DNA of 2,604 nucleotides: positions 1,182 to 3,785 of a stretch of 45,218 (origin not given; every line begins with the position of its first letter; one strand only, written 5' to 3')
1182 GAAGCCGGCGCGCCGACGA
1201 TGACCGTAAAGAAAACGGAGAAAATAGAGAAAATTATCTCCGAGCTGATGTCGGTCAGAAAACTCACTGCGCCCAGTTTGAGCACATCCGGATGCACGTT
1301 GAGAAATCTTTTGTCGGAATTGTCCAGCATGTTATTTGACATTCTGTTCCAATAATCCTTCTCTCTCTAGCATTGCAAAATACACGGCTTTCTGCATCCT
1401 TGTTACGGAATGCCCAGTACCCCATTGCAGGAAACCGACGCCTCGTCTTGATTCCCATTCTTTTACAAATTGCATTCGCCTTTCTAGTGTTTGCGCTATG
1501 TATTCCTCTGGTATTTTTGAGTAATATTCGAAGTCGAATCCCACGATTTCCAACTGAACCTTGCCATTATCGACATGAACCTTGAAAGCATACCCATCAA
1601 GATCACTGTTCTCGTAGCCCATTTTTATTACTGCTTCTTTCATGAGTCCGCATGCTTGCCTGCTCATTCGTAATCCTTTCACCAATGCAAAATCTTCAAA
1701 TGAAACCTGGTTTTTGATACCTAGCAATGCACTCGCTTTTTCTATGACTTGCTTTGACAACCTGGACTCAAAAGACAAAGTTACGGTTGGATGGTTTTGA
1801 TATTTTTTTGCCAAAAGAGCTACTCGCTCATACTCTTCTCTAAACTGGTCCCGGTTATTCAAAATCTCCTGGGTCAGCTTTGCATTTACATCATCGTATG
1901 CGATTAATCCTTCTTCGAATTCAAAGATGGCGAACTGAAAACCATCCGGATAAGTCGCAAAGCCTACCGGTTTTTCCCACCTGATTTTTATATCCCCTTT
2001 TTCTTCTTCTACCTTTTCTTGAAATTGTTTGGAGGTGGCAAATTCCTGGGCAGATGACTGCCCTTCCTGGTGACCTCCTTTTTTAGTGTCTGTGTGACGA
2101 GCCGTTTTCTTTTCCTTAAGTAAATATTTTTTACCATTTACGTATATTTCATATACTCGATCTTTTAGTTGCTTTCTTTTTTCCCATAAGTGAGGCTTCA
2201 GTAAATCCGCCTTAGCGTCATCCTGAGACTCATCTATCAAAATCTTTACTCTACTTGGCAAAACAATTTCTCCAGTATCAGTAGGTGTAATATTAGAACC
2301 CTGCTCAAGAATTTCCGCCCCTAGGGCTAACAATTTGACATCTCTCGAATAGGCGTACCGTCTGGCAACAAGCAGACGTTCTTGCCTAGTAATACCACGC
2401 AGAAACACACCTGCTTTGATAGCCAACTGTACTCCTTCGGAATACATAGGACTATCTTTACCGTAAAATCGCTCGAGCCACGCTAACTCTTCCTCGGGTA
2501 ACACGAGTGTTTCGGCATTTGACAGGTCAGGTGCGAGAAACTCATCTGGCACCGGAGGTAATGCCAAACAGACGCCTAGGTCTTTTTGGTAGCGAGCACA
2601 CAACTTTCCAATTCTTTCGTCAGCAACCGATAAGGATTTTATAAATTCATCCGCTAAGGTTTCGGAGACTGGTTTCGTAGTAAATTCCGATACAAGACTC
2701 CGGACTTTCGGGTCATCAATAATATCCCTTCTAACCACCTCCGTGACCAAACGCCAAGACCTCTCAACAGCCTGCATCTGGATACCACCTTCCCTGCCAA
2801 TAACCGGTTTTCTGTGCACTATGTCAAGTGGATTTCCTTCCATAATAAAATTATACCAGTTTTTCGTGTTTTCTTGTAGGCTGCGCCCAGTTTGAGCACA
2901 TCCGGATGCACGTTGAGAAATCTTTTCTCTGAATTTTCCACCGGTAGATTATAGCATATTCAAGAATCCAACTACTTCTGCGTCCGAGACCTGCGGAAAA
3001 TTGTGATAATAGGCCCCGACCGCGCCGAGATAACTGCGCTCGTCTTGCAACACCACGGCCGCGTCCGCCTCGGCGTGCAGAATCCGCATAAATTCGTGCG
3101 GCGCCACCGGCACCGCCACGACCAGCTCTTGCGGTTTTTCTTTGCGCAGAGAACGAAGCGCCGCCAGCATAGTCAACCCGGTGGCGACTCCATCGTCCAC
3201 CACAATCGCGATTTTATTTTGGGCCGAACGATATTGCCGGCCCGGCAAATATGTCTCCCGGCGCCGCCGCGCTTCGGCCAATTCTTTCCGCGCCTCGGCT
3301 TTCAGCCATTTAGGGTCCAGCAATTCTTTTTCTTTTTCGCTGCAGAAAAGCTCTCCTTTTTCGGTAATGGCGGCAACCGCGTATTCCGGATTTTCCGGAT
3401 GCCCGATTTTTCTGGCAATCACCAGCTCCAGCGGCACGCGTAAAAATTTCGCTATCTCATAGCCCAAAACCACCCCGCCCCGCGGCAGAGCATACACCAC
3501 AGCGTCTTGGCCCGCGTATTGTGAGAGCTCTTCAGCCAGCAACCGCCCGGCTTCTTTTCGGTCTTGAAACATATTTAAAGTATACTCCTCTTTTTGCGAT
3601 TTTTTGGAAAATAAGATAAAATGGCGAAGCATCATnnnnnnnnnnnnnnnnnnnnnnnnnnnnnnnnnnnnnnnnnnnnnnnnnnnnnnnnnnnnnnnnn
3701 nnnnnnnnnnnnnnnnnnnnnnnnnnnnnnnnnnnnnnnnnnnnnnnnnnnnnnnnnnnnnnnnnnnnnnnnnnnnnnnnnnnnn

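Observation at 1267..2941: A 1.6-kb AT-richer cassette with an orphan 503-aa gene, inserted into the 5' end of the MFS gene and bounded by a 46-bp perfect direct repeat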

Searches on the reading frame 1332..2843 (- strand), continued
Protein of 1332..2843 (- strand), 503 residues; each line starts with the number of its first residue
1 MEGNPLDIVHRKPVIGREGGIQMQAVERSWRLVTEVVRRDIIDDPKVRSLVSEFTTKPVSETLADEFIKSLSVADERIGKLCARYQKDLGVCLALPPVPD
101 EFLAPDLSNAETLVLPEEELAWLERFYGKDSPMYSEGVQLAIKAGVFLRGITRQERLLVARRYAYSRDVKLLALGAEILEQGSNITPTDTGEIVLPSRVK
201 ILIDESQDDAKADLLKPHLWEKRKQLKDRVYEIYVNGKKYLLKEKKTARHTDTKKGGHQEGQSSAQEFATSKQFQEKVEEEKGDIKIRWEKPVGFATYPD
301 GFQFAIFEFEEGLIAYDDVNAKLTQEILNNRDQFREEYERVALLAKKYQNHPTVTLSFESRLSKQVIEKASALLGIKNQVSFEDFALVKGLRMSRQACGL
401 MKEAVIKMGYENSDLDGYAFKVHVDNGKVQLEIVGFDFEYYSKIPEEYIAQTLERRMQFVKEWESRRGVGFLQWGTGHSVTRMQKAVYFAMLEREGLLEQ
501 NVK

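Call 46: search_protein_representatives(alignment_id=A1)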
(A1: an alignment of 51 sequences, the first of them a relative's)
Query: 51 sequences, 509 profile positions. Proteins with E-value up to 0.001 (for the whole library): 248; up to 1e-10: 230; up to 1e-30: 195. The best 150 are listed.
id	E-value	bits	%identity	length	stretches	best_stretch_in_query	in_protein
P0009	2.6e-195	666.2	-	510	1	1-506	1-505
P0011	3.0e-193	659.4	-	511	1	1-508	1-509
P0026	1.7e-185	633.8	-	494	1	6-502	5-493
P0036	4.4e-185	632.5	-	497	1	1-507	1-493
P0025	6.4e-184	628.6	-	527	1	6-501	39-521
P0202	3.5e-180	616.3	-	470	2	152-504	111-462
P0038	1.9e-179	613.9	-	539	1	6-507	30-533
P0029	7.1e-177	605.4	-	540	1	8-504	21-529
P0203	1.7e-171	587.6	-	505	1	1-507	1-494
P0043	2.5e-171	587.1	-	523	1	7-503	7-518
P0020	1.8e-170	584.3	-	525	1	9-503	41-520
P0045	1.8e-168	577.7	-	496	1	6-506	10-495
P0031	1.9e-168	577.6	-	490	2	152-507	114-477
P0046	8.2e-168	575.5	-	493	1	1-501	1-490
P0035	4.0e-167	573.2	-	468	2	6-350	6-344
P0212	1.7e-151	521.7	-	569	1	6-507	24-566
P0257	1.3e-117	409.9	-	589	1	8-495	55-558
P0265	1.0e-114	400.4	-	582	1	21-504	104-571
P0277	4.6e-109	381.7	-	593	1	8-502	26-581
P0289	1.9e-95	336.8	-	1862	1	21-502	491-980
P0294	8.1e-93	328.1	-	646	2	90-499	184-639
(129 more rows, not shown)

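Call 47: search_protein_families(library=pfam, proteins=[P0289, P0294, P0257, P0265, P0277, P0212], max_evalue=0.01)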
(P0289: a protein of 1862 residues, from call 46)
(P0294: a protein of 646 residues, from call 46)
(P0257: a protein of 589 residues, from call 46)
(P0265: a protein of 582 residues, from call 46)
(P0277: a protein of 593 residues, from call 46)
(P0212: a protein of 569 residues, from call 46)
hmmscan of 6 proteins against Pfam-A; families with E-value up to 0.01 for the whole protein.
P0289 (1862 aa): 0 families

P0294 (646 aa): 0 families

P0257 (589 aa): 0 families

P0265 (582 aa): 0 families

P0277 (593 aa): 0 families

P0212 (569 aa): 0 families
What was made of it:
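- Tried and rejected: Pfam on six unusually long family members (call 47).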

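Call 57: find_related_loci(query=A1, collection=metagenome_contigs, flank=5000)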
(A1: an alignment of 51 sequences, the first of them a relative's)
Query A1 (503 aa) in metagenome_contigs; peptide patterns used: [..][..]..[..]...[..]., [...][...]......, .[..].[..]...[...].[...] (x = any residue, [..] = any of these).
428 stretches matched a pattern; 37 encode a relative of the query (tblastn E <= 1e-3); 37 distinct loci.
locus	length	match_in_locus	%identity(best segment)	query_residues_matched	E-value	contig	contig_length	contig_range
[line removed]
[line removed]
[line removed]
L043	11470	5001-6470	44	7-498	7e-132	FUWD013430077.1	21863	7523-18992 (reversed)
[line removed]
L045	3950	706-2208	42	1-497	7e-130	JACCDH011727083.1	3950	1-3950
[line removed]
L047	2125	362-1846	41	8-498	2e-124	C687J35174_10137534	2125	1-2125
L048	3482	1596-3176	39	1-502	1e-111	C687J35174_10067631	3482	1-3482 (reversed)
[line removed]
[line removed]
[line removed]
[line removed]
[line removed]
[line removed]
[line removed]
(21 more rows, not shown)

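Call 58: find_related_loci(query=A1, collection=viral_contigs, flank=8000)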
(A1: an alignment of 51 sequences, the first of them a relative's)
Query A1 (503 aa) in viral_contigs; peptide patterns used: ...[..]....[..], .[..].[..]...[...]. (x = any residue, [..] = any of these).
9 stretches matched a pattern, but none encodes a relative of the query by tblastn (E <= 1e-3).
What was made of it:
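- No family member was found on viral contigs (call 58).
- Tried and rejected: Viral contigs: no family member (call 58).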

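Call 82: list_cluster_members(proteins=[P0001, P0082])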
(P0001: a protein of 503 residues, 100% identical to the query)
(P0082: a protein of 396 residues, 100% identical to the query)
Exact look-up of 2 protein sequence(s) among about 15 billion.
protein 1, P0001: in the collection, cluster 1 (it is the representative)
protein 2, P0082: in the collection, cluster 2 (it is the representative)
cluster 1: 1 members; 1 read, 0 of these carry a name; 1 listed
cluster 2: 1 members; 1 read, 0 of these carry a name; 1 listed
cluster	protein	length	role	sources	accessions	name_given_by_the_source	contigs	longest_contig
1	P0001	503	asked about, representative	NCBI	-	-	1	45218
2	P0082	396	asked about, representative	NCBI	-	-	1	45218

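Call 95: find_encoding_contigs(protein=P0002, flank=5000, max_places=2)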
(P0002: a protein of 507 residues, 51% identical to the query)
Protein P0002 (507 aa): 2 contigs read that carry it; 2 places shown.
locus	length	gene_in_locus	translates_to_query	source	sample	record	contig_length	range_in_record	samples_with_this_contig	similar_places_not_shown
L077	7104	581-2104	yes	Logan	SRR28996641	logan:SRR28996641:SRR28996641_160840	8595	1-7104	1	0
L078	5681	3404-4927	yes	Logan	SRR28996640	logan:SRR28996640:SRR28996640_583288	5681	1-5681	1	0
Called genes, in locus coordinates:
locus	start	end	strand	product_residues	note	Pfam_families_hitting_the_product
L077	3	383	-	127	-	?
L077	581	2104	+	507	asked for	-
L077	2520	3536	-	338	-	PF00963:Cohesin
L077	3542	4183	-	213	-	-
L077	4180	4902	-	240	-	-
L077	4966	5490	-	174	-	-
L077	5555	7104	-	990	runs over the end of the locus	PF21722:Gly_rich_2, PF24299:DUF7483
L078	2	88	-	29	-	?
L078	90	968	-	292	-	PF00574:CLP_protease (weak), PF01972:SDH_protease (weak), PF25145:NfeD1b_N, PF01343:Peptidase_S49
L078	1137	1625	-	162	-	PF02559:CarD_TRCF_RID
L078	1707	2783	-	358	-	-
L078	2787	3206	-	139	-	PF01475:FUR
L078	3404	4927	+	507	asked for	-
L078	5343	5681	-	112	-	?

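Call 96: find_encoding_contigs(protein=P0006, flank=5000, max_places=2)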
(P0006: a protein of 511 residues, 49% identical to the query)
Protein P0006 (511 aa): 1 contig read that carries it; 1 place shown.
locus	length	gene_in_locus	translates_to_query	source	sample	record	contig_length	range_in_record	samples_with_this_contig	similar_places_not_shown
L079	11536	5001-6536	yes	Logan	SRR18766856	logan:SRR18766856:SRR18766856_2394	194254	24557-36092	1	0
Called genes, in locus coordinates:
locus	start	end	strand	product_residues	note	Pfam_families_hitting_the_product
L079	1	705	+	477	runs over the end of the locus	PF00749:tRNA-synt_1c, PF19269:Anticodon_2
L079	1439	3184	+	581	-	-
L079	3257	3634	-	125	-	-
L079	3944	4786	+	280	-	-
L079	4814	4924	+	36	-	-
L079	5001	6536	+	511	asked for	-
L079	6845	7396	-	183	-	-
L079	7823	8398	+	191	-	-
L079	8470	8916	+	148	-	PF06983:3-dmu-9_3-mt (weak), PF00903:Glyoxalase (faint)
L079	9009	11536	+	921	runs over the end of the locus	PF00690:Cation_ATPase_N, PF00122:E1-E2_ATPase, PF00702:Hydrolase, PF13246:Cation_ATPase, PF08282:Hydrolase_3 (faint), PF00689:Cation_ATPase_C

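Call 97: find_encoding_contigs(protein=P0008, flank=5000, max_places=2)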
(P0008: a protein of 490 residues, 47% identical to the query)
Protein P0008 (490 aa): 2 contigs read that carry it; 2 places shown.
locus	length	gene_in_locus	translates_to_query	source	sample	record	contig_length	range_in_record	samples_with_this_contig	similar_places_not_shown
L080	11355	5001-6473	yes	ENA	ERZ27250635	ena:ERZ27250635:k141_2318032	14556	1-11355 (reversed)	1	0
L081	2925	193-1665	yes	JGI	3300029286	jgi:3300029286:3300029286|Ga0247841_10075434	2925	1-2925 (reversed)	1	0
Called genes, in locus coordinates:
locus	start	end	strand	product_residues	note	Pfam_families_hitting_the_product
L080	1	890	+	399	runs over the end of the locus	PF02536:mTERF, PF11310:DUF3113 (faint), PF02536:mTERF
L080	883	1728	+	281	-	PF00551:Formyl_trans_N, PF02911:Formyl_trans_C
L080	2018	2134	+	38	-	-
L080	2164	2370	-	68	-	PF00830:Ribosomal_L28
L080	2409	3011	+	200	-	PF02163:Peptidase_M50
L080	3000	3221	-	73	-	PF08984:DUF1858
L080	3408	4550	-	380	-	PF06925:MGDG_synth, PF04101:Glyco_tran_28_C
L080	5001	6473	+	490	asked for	-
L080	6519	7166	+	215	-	PF13328:HD_4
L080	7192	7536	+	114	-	-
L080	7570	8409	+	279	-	-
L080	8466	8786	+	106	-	PF02482:Ribosomal_S30AE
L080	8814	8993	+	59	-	PF00471:Ribosomal_L33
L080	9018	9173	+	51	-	-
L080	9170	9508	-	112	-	-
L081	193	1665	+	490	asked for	-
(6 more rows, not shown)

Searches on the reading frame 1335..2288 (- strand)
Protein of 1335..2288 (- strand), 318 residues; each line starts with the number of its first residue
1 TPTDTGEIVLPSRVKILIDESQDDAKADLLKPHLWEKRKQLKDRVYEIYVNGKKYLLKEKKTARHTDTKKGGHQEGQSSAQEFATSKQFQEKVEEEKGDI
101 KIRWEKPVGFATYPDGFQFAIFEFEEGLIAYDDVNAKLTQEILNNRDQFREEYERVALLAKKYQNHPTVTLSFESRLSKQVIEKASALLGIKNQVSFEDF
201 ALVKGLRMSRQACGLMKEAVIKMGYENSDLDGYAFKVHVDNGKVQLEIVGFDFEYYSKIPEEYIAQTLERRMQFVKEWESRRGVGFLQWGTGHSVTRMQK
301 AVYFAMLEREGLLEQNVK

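Call 86: predict_structure(alignment_id=A3)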
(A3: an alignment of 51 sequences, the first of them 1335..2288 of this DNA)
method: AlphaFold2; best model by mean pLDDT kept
length: 318 residues; sequences in the alignment: 51
mean_pLDDT: 93.1   pTM: 0.90
mean pLDDT of the five models: 93.1, 92.3, 91.4, 90.9, 90.6
residues with pLDDT >= 90: 256; 70-90: 53; 50-70: 9; < 50: 0
segments of 3 or more residues with pLDDT < 50: none
pLDDT, mean of each block of 10 residues (from residue 1): 88 95 90 87 93 95 81 91 97 95 98 96 97 97 98 98 92 65 80 89 98 98 95 97 97 96 98 97 94 94 98 95
secondary structure, 60 per line:
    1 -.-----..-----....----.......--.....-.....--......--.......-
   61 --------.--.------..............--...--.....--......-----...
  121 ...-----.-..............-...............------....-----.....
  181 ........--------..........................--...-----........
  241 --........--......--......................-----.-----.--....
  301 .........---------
elements in order: E15-18 H23-29 H32-36 E38-42 E45-50 E53-59 H79-92 E95-97 E100-104 E107-112 E118-123 H131-144 H146-160 H167-170 H176-188 H197-222 E225-227 E233-240 E243-250 E256-258 H261-282 H297-309

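Call 88: fold_search(model_id=the predicted structure, library=pdb)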
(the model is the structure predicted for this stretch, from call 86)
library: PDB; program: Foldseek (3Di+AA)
matches with E <= 10: 700; with E <= 0.001: 4
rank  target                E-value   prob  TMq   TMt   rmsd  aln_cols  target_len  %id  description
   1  4gki_L                5.4e-04  0.94  0.23  0.26  18.9       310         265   11  Crystal structure of the aminoglycoside phosphotransferase APH(3')-Ia, with substrate kanamycin and small molecule inh (released 2012-09-05)
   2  2q83_A                5.4e-04  0.92  0.26  0.25  16.2       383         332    9  Crystal structure of ytaA (2635576) from Bacillus subtilis at 2.50 A resolution (released 2007-06-26)
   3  4few_A                5.7e-04  0.93  0.23  0.26  18.8       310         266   11  Crystal structure of the aminoglycoside phosphotransferase APH(3')-Ia, with substrate kanamycin and small molecule inh (released 2012-06-20)
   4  2q83_B                8.5e-04  0.84  0.24  0.24  16.5       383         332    9  Crystal structure of ytaA (2635576) from Bacillus subtilis at 2.50 A resolution (released 2007-06-26)
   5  4ocj                  1.0e-03  0.84  0.24  0.22  19.2       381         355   11  N-acetylhexosamine 1-phosphate kinase in complex with GlcNAc (released 2014-05-14)
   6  4gkh_H                1.1e-03  0.85  0.21  0.26  19.1       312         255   11  Crystal structure of the aminoglycoside phosphotransferase APH(3')-Ia, with substrate kanamycin and small molecule inh (released 2012-09-05)
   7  6dfl_A                1.4e-03  0.99  0.31  0.39  11.9       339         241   11  WaaP in complex with acyl carrier protein (released 2019-04-03)
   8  4fev_F                1.5e-03  0.92  0.26  0.31  18.6       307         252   11  Crystal structure of the aminoglycoside phosphotransferase APH(3')-Ia, with substrate kanamycin and small molecule inh (released 2012-06-20)
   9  4gkh_C                1.8e-03  0.89  0.24  0.27  19.0       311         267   13  Crystal structure of the aminoglycoside phosphotransferase APH(3')-Ia, with substrate kanamycin and small molecule inh (released 2012-09-05)
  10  4gki_B                1.8e-03  0.75  0.20  0.24  18.9       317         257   10  Crystal structure of the aminoglycoside phosphotransferase APH(3')-Ia, with substrate kanamycin and small molecule inh (released 2012-09-05)
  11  6sui                  1.9e-03  0.51  0.21  0.21  22.4       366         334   14  AMICOUMACIN KINASE AMIN (released 2020-07-22)
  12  3i0q                  2.0e-03  0.54  0.20  0.21  21.1       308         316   13  Crystal Structure of the AMP-bound complex of Spectinomycin Phosphotransferase, APH(9)-Ia (released 2010-01-19)
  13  4gkh_K                2.1e-03  0.92  0.26  0.29  18.8       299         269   11  Crystal structure of the aminoglycoside phosphotransferase APH(3')-Ia, with substrate kanamycin and small molecule inh (released 2012-09-05)
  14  4gkh_G                2.7e-03  0.87  0.25  0.28  19.0       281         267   11  Crystal structure of the aminoglycoside phosphotransferase APH(3')-Ia, with substrate kanamycin and small molecule inh (released 2012-09-05)
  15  4ej7_C                3.0e-03  0.82  0.23  0.27  19.4       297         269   13  Crystal structure of the aminoglycoside phosphotransferase APH(3')-Ia, ATP-bound (released 2012-04-18)
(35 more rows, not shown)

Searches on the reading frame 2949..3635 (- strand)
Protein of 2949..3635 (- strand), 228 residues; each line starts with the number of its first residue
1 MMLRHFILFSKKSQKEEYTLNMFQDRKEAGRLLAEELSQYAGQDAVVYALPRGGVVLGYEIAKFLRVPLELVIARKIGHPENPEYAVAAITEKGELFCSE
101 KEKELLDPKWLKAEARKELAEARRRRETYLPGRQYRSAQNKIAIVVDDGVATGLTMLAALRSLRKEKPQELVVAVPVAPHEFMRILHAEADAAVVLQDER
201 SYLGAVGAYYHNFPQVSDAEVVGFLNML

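Call 4: search_protein_families(library=pfam, proteins=[window:2949-3635:-], max_evalue=1)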
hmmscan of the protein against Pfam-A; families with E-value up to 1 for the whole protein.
window:2949-3635:- (228 aa): 4 families
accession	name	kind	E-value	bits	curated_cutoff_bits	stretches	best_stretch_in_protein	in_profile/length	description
PF00156.33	Pribosyltran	-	1.1e-15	57.7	26.3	1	27-180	13-127/158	Phosphoribosyl transferase domain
PF15609.12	PRTase_2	-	0.0013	18.8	28.8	1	132-176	111-155/188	Phosphoribosyl transferase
PF14681.12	UPRTase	-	0.04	13.8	27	1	138-176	118-157/206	Uracil phosphoribosyltransferase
PF02875.26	Mur_ligase_C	-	0.095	14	28.4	1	138-199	8-78/127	Mur ligase, glutamate ligase domain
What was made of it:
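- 2949..3635 (-): Phosphoribosyltransferase gene, the native upstream neighbour of the MFS gene. The true start is probably near 3572. Pfam Pribosyltran (call 4).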
